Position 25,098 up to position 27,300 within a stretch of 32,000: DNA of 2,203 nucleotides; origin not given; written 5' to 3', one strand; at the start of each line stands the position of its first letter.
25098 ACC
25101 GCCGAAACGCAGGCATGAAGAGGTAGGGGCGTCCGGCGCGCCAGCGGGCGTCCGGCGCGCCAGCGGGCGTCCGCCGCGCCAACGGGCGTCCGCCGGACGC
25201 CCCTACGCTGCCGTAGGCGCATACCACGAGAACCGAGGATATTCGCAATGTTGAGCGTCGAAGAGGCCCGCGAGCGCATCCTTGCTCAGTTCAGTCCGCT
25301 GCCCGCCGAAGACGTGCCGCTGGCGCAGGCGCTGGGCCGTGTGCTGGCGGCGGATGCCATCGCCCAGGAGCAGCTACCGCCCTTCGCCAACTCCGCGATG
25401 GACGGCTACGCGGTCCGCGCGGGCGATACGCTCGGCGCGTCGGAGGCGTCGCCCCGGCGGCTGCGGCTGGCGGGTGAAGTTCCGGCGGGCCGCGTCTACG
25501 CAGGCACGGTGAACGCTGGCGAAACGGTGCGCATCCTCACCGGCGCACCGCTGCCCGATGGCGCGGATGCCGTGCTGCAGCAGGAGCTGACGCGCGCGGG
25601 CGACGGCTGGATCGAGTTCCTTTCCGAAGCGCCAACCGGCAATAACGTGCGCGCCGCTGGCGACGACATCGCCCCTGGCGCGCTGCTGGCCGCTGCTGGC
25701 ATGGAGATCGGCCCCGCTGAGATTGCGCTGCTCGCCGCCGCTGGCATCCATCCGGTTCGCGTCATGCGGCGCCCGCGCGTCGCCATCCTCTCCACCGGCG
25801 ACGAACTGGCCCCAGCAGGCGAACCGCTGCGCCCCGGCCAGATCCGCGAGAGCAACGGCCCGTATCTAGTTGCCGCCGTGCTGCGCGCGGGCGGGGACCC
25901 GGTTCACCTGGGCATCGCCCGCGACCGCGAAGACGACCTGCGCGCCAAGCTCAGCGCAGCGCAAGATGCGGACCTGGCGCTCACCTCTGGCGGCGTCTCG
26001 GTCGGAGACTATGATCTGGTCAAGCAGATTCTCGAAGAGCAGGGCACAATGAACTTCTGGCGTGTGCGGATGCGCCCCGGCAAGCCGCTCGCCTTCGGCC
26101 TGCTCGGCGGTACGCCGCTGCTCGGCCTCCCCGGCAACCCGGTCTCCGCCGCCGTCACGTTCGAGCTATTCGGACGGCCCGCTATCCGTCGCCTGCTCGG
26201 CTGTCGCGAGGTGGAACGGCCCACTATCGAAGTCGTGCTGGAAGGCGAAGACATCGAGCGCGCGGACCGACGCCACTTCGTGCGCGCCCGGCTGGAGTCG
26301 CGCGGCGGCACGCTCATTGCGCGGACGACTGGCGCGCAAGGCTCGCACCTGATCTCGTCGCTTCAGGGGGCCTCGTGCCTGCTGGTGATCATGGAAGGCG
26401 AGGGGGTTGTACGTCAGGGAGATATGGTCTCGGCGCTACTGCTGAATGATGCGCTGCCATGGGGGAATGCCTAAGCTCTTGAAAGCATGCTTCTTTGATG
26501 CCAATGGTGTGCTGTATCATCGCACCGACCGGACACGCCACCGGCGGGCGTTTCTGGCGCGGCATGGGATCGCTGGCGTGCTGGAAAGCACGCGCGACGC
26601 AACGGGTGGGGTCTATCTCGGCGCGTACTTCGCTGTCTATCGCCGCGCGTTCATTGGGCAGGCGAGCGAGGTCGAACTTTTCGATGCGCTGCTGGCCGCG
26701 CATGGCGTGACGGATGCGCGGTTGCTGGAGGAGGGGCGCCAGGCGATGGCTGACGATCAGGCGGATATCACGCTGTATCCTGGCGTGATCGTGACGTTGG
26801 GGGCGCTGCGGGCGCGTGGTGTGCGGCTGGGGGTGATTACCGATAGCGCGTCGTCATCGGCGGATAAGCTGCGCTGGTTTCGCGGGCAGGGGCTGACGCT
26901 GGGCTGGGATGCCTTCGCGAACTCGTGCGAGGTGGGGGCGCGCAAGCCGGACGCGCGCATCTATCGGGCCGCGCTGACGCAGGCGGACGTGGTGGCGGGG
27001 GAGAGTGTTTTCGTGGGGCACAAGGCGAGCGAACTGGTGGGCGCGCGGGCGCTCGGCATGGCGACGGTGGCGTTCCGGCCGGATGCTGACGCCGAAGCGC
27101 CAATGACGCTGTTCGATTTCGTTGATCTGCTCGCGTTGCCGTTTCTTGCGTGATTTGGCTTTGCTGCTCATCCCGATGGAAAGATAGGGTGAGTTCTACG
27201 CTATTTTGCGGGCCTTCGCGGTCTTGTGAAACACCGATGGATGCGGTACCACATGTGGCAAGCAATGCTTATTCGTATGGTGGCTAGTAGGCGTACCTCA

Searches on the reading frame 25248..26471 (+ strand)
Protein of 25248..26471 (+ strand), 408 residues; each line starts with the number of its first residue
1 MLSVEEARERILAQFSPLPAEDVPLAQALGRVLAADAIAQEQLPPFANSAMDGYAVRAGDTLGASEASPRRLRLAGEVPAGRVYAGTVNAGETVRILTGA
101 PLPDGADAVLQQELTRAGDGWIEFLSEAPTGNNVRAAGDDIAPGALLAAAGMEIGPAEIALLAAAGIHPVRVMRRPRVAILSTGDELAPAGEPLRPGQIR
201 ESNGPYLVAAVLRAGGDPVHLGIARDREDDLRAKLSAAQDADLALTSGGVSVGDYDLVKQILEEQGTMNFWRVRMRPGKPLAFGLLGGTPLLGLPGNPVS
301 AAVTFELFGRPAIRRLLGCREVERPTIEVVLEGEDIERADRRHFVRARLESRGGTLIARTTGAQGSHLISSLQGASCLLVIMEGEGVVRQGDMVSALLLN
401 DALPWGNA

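Call 7: search_protein_families(library=pfam, proteins=[window:25248-26471:+], max_evalue=0.01)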
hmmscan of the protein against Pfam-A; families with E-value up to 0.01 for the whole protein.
window:25248-26471:+ (408 aa): 4 families
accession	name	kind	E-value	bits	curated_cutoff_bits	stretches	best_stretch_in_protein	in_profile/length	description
PF03453.22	MoeA_N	-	9.2e-47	159.1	30.8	1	2-166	1-160/160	MoeA N-terminal region (domain I and II)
PF00994.29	MoCF_biosynth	-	6.9e-32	110.6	26.6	1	179-314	1-143/144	Probable molybdopterin binding domain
PF03454.20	MoeA_C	-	9.3e-14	51.9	22.1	1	339-399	12-72/72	MoeA C-terminal region (domain IV)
PF03144.31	GTP_EFTU_D2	-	0.0052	17.6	30.3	0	76-97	1-22/73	Elongation factor Tu domain 2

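Call 8: search_protein_families(library=padloc, proteins=[window:25248-26471:+], max_evalue=0.01)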
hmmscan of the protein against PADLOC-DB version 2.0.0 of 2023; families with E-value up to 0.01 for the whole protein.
window:25248-26471:+ (408 aa): 0 families

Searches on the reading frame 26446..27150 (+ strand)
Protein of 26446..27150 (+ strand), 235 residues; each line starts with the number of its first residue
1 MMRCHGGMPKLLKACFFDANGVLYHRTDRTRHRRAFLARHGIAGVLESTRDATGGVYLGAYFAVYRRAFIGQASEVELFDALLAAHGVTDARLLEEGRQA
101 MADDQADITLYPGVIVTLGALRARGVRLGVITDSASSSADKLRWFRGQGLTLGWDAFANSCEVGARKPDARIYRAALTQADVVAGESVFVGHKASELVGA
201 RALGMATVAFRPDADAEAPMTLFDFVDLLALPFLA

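Call 7: search_protein_families(library=pfam, proteins=[window:26446-27150:+], max_evalue=0.01)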
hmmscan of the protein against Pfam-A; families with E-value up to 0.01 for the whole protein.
window:26446-27150:+ (235 aa): 5 families
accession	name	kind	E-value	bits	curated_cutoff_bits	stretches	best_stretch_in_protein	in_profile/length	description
PF00702.32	Hydrolase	-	2.9e-15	57.6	26.4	1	13-204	2-191/191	haloacid dehalogenase-like hydrolase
PF13419.12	HAD_2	-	1.8e-10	41.7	23.8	1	93-209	61-177/178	Haloacid dehalogenase-like hydrolase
PF13242.12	Hydrolase_like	-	0.0011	19.3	22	1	165-210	2-48/75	HAD-hyrolase-like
PF13344.12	Hydrolase_6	-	0.0047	17.4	27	0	109-146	14-52/101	Haloacid dehalogenase-like hydrolase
PF12710.13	HAD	-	0.0087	16.9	27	0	16-136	2-112/189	haloacid dehalogenase-like hydrolase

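Call 8: search_protein_families(library=padloc, proteins=[window:26446-27150:+], max_evalue=0.01)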
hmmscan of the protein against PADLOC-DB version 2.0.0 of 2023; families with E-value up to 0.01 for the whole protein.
window:26446-27150:+ (235 aa): 0 families
